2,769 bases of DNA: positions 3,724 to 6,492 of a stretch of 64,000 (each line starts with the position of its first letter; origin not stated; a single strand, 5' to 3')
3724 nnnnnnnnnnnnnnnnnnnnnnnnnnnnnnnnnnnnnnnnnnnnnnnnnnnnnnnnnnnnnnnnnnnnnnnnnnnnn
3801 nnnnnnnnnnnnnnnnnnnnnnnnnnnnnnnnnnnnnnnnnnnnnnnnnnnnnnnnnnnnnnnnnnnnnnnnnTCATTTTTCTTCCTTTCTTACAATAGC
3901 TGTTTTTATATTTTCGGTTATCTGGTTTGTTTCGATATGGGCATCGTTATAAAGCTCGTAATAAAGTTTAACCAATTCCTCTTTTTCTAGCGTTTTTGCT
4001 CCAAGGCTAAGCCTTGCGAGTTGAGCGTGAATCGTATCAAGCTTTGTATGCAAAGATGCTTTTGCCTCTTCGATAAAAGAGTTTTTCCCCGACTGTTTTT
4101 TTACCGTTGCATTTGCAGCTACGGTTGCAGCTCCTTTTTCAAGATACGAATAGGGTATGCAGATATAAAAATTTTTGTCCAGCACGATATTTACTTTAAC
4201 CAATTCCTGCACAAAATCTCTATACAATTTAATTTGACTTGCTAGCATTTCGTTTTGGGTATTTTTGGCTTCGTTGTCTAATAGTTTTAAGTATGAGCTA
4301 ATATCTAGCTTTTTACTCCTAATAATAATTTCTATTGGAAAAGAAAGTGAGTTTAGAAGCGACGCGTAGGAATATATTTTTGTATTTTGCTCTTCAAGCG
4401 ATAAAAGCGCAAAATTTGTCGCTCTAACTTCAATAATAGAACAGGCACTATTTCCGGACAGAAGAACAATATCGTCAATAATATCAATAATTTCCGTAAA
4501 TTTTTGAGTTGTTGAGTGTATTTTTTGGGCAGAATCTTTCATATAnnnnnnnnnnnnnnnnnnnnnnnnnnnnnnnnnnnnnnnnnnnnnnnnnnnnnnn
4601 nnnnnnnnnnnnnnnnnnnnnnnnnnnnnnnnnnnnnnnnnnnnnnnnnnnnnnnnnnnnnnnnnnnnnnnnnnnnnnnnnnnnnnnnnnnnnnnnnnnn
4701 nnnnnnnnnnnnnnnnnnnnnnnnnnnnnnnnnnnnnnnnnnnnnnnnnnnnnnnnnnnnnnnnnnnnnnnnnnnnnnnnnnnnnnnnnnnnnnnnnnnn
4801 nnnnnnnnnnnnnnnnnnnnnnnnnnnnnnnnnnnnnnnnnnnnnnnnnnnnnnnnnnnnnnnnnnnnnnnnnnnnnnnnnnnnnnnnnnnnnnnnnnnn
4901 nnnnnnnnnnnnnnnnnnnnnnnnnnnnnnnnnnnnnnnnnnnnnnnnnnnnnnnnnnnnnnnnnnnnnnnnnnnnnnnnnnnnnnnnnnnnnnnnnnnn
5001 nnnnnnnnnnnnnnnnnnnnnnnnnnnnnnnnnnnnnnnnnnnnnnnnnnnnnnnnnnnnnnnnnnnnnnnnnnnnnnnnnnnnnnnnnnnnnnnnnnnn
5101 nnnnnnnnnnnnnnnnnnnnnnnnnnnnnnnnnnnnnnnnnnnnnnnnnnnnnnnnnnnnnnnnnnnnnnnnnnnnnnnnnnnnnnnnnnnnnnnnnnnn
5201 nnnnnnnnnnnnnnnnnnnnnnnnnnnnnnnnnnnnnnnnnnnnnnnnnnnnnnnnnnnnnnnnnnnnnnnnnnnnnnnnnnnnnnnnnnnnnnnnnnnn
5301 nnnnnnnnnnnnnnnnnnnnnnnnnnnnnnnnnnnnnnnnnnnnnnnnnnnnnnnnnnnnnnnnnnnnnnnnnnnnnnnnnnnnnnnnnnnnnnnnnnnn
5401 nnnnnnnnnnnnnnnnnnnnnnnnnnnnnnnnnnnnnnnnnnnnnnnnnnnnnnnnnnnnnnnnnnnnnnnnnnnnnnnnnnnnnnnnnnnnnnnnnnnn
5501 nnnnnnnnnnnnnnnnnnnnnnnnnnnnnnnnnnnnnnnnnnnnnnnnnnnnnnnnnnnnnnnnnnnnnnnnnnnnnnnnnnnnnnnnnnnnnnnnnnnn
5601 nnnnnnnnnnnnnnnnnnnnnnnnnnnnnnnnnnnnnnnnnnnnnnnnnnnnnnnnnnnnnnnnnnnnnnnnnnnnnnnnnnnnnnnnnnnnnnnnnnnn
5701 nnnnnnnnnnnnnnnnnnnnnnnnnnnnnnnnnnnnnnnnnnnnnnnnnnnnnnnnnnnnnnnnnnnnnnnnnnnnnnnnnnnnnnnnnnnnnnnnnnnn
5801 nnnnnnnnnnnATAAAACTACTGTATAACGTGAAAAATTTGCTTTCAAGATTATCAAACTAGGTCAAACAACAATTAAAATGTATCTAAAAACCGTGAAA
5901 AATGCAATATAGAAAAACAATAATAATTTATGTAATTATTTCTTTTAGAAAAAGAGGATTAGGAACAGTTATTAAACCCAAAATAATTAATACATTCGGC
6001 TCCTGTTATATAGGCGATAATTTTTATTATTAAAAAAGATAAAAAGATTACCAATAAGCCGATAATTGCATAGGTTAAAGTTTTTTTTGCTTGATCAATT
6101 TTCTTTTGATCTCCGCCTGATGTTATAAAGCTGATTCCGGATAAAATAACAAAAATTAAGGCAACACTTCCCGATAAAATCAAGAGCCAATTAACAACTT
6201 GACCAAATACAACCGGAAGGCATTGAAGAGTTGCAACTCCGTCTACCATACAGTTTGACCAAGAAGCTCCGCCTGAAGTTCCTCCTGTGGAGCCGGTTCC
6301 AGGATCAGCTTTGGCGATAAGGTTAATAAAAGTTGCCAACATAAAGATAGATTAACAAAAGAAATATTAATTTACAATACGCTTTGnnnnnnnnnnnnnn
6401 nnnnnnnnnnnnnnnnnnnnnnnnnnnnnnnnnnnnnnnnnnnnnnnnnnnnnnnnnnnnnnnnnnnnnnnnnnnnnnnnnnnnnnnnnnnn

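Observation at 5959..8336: Tandem array of four VirB2-like pilin paralogues, one fused to a ~300-aa extracellular domain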

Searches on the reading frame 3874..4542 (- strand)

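Call 3: search_protein_families(library=pfam, proteins=[window:3874-4542:-], max_evalue=0.1)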
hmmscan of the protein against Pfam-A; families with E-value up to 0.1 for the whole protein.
window:3874-4542:- (222 aa): 1 family
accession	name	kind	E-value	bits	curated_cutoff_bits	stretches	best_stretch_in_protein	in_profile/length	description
PF12419.13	DUF3670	-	0.064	13.4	27.6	0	121-193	25-89/136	SNF2 Helicase protein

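Call 65: search_protein_families(library=pfam, proteins=[window:3874-4542:-], max_evalue=10)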
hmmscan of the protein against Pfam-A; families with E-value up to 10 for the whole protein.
window:3874-4542:- (222 aa): 1 family
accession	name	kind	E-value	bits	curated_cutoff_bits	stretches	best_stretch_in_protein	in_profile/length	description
PF12419.13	DUF3670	-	0.064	13.4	27.6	1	121-193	25-89/136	SNF2 Helicase protein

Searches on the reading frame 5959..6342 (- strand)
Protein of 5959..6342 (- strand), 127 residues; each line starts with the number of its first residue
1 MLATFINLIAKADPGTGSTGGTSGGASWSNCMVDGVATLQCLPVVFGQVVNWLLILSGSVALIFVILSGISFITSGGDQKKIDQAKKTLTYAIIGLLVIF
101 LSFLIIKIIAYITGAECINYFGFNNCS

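Call 3: search_protein_families(library=pfam, proteins=[window:5959-6342:-], max_evalue=0.1)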
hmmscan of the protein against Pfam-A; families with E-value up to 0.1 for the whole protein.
window:5959-6342:- (127 aa): 3 families
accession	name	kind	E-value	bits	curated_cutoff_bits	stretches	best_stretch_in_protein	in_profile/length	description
PF18895.5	T4SS_pilin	-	1.6e-10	41.4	26.6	1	46-108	9-70/71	Type IV secretion system pilin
PF07786.18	HGSNAT_cat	-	0.0063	16.5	22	1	52-107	39-95/222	Heparan-alpha-glucosaminide N-acetyltransferase, catalytic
PF04893.22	Yip1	-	0.081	13.2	28.6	0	2-105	76-172/173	Yip1 domain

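Call 56: find_homologous_proteins(query=window:5959-6342:-, max_evalue=0.001)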
Query window:5959-6342:- (127 aa): 56 proteins with E <= 0.001 among 89 candidates.
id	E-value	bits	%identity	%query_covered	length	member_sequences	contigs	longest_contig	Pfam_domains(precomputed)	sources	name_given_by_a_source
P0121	1.9e-74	266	100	100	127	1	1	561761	PF18895.6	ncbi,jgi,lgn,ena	-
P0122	4.4e-67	242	87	100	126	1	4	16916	PF18895.6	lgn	-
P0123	5.6e-42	161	76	76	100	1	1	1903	PF18895.6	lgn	-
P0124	1.2e-40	157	67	83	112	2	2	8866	PF18895.6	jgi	jgi:uncharacterized membrane protein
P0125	2.0e-40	156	65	97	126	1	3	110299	PF18895.6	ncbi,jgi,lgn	-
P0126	3.0e-40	155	59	100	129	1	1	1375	PF18895.6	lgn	-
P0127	5.3e-40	154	67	82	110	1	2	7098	PF18895.6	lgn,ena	-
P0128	3.9e-39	152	66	81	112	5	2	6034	PF18895.6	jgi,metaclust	metaclust:\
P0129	6.9e-38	148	73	76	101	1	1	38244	PF18895.6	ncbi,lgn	-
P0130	6.5e-37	144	64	77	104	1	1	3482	PF18895.6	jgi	jgi:heme O synthase-like polyprenyltransferase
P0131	1.3e-36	143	66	76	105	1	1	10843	PF18895.6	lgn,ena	-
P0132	3.3e-36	142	68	80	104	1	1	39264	PF18895.6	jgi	jgi:hypothetical protein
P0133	2.4e-35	139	74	72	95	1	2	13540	PF18895.6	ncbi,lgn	-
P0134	7.2e-35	138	59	77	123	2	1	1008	PF18895.6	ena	-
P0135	2.1e-34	136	73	72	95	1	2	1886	PF18895.6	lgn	-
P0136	5.7e-34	135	62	81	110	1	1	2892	PF18895.6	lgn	-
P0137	2.4e-32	130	60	80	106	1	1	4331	PF18895.6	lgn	-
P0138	7.8e-32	128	59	80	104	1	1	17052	PF18895.6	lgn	-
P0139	9.0e-32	128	57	81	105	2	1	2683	PF18895.6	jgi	jgi:hypothetical protein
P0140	1.0e-31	128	59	80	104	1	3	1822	PF18895.6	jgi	jgi:thiosulfate reductase cytochrome b subunit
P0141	1.8e-30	124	55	80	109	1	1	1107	PF18895.6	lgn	-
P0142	9.1e-30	121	51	93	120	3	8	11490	PF18895.6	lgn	-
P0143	4.9e-29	119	59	80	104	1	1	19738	PF18895.6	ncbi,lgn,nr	ncbi:MAG: pilin [Patescibacteria group bacterium]|nr:pilin [Patescibacteria group bacterium]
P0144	9.8e-29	118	55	81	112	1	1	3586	PF18895.6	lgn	-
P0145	1.1e-28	118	58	80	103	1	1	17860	PF18895.6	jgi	-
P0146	4.3e-28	116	65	73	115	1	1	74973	PF18895.6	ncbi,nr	ncbi:MAG: pilin [Patescibacteria group bacterium]|nr:pilin [Patescibacteria group bacterium]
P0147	7.9e-28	115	51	88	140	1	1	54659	PF18895.6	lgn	-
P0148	1.9e-27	114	54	79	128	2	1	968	PF18895.6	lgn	-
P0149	3.5e-27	113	51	79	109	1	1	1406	PF18895.6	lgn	-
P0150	4.9e-27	113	62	72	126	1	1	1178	PF18895.6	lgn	-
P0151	8.3e-27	112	57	80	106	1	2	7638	PF18895.6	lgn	-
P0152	1.9e-26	111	53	79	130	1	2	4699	PF18895.6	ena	-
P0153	3.6e-26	110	49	83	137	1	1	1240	PF18895.6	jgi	jgi:hypothetical protein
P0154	8.0e-26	109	57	72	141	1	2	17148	PF18895.6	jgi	jgi:hypothetical protein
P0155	1.0e-25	108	59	72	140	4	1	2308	PF18895.6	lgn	-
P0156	3.4e-25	107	54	72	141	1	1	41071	PF18895.6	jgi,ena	jgi:hypothetical protein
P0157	6.0e-25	106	56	74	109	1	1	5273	PF18895.6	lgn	-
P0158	7.6e-25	105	54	76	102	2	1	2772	PF18895.6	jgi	-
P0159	1.7e-24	104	54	78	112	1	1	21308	PF18895.6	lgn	-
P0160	2.4e-24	104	53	76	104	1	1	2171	PF18895.6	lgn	-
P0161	5.5e-24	103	56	73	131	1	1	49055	PF18895.6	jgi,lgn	-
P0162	3.7e-23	100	55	73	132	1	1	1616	PF18895.6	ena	-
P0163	4.2e-23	100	54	72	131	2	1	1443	PF18895.6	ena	-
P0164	3.4e-22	97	50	79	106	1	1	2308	PF18895.6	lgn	-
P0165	4.5e-19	87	43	83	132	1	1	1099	PF18895.6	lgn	-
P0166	2.0e-18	85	47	71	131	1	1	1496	PF18895.6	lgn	-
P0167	4.1e-17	80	49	60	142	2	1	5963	PF18895.6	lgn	-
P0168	4.2e-16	77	51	69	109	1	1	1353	PF18895.6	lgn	-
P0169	1.8e-15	75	52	67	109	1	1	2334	PF18895.6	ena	-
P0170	2.1e-15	75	42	69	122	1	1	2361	PF18895.6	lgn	-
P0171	2.6e-15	75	49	67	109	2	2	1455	PF18895.6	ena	-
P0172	1.7e-13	69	47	69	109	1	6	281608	PF18895.6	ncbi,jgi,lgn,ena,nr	ncbi:pilin [Patescibacteria group bacterium]|nr:pilin [Patescibacteria group bacterium] MBU0776695.1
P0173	1.0e-12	66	47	69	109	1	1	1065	PF18895.6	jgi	jgi:hypothetical protein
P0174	2.4e-11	62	60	45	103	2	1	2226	PF18895.6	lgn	-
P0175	6.6e-9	54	34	72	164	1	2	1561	PF18895.6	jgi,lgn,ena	-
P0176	3.8e-5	42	32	77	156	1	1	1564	PF18895.6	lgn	-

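Call 67: predict_structure(alignment_id=A6)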
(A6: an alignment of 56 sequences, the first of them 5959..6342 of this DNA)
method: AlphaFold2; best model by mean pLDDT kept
length: 127 residues; sequences in the alignment: 56
mean_pLDDT: 67.6   pTM: 0.43
mean pLDDT of the five models: 67.6, 63.0, 62.1, 62.1, 57.7
residues with pLDDT >= 90: 0; 70-90: 63; 50-70: 48; < 50: 16
segments of 3 or more residues with pLDDT < 50: 13-25
pLDDT, mean of each block of 10 residues (from residue 1): 57 45 49 62 70 80 81 69 76 85 82 65 53
secondary structure, 60 per line:
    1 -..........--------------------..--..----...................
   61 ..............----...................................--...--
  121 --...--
elements in order: H2-11 H42-74 H79-113

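Call 69: fold_search(model_id=the predicted structure, library=pdb)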
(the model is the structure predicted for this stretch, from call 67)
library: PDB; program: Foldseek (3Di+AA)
matches with E <= 10: 20; with E <= 0.001: 0
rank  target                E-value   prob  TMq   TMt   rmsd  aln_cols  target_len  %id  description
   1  9c3i_S                1.8e+00  0.33  0.46  0.27  17.1       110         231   12  Rebuilt CNOT3/tRNA-LEU structure (released 2024-12-04)
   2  5jje_B                2.2e+00  0.51  0.30  0.52   2.9        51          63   18  Structure of the SRII/HtrII Complex in I212121 space group ("U" shape) (released 2017-02-15)
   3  5jjn_B                2.7e+00  0.41  0.27  0.49   3.0        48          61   19  Structure of the SRII/HtrII(G83F) Complex in P212121 space group ("V" shape) (released 2017-02-15)
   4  9c3h_SB               3.0e+00  0.20  0.40  0.24  18.0       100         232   12  Structure of the CNOT3-bound human 80S ribosome with tRNA-ARG in the P-site. (released 2024-12-04)
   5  8esz_BL               3.2e+00  0.11  0.31  0.27  14.2       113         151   11  Structure of mitochondrial complex I from Drosophila melanogaster, Helix-locked state (released 2023-03-29)
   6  8esw_BL               3.4e+00  0.10  0.31  0.26  14.3       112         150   11  Structure of mitochondrial complex I from Drosophila melanogaster, Flexible-class 1 (released 2023-03-29)
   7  1skv_B                4.3e+00  0.16  0.23  0.46   5.3        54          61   17  Crystal Structure of D-63 from Sulfolobus Spindle Virus 1 (released 2004-07-13)
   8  6o35_A                4.9e+00  0.14  0.34  0.40   6.1        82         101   11  Crystal structure of a de novo designed octameric helical-bundle protein (released 2020-03-18)
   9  6o35_B                5.2e+00  0.13  0.35  0.42   6.0        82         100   10  Crystal structure of a de novo designed octameric helical-bundle protein (released 2020-03-18)
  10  8vc9_E                7.1e+00  0.20  0.33  0.12   5.4        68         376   13  Hybrid response regulator LvrB from Leptospira / phosphorylated REC form (released 2024-12-18)
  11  5oql_H                7.1e+00  0.05  0.26  0.18  22.1       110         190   13  Cryo-EM structure of the 90S pre-ribosome from Chaetomium thermophilum (released 2017-10-11)
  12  7bgn_C                7.5e+00  0.12  0.31  0.20  11.7        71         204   14  Crystal structure of MtHISN2-AMP complex, a bifunctional enzyme from the histidine biosynthetic pathway (released 2021-05-19)
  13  6b87_B                7.5e+00  0.08  0.30  0.37   6.1        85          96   13  Crystal structure of transmembrane protein TMHC2_E (released 2018-03-14)
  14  7c7e                  8.5e+00  0.16  0.26  0.23   6.6        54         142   18  Crystal structure of C terminal domain of Escherichia coli DgoR (released 2021-01-20)
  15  3txs_A                8.5e+00  0.14  0.43  0.57   5.8        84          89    7  Crystal Structure of phage 44RR small terminase gp16 (released 2011-12-28)
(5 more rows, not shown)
